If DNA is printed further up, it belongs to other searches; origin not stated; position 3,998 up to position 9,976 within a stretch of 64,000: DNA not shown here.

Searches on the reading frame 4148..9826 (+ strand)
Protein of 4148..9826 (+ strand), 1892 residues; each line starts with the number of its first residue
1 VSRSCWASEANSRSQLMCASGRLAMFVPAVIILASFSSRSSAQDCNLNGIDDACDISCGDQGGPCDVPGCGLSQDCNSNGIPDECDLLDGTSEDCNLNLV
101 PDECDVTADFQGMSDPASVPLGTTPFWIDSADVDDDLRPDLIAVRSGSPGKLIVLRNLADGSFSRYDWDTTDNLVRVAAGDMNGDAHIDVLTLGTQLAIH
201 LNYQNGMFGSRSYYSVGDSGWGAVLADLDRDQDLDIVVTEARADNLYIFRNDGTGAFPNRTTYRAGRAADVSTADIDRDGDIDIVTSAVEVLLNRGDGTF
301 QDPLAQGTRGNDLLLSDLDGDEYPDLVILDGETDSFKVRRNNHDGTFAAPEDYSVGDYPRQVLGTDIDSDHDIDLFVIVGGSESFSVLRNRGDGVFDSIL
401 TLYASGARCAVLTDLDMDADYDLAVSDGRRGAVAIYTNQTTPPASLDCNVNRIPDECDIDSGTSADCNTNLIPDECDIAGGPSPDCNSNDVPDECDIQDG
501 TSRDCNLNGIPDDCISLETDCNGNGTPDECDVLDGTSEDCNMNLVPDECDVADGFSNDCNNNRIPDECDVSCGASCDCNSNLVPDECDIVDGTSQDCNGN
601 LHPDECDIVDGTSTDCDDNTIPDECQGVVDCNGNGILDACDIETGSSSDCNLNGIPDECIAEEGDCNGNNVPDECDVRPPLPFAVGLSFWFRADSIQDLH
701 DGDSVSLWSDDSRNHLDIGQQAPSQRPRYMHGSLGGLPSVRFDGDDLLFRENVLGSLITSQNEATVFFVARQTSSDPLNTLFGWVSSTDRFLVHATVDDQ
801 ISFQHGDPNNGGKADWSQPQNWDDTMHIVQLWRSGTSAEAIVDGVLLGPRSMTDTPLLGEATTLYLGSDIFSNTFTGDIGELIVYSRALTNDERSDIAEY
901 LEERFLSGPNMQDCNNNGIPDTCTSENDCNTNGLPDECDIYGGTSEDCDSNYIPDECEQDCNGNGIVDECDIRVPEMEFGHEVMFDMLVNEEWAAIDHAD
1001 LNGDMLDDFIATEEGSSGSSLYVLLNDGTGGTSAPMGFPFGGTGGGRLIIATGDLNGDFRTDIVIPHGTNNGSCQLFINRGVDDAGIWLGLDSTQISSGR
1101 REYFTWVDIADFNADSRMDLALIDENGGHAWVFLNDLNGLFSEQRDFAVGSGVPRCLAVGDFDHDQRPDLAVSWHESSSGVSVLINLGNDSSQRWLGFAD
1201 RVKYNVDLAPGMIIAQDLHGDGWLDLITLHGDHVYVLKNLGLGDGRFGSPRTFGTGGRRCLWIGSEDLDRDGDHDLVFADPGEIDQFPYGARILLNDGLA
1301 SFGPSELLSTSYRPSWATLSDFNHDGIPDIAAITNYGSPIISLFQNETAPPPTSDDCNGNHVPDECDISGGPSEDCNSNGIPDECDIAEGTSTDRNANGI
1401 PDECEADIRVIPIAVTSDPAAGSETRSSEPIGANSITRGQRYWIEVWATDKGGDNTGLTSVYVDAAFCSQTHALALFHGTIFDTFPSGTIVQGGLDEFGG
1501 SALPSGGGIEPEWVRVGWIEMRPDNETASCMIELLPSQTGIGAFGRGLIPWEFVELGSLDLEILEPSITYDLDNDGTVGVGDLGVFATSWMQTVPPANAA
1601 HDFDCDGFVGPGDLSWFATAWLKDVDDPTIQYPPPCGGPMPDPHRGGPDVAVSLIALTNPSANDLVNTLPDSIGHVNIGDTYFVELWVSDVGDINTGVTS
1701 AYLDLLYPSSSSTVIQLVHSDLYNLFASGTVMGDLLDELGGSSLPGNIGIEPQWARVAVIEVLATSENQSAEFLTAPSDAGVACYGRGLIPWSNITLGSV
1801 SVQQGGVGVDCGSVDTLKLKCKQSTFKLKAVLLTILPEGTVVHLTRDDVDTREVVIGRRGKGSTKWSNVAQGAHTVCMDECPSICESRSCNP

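Call 21: search_protein_families(library=pfam, proteins=[window:4148-9826:+], max_evalue=1)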
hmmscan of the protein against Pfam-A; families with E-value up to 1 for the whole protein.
window:4148-9826:+ (1892 aa): 4 families
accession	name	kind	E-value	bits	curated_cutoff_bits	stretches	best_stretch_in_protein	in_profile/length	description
PF13517.12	FG-GAP_3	-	6.9e-54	180.8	26.9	11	227-285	1-60/61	FG-GAP-like repeat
PF13385.13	Laminin_G_3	-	1e-09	39.1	27.6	1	766-893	21-149/151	Concanavalin A-like lectin/glucanases superfamily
PF01839.29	FG-GAP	-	1.1e-09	38.4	22.1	3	1050-1072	5-32/37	FG-GAP repeat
PF07687.19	M20_dimer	-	0.011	16.2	21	0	1386-1410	60-80/107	Peptidase dimerisation domain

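Call 34: search_protein_families(library=ncbifam, proteins=[window:4148-9823:+], max_evalue=0.01)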
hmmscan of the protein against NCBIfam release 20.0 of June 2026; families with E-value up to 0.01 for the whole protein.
window:4148-9823:+ (1892 aa): 0 families
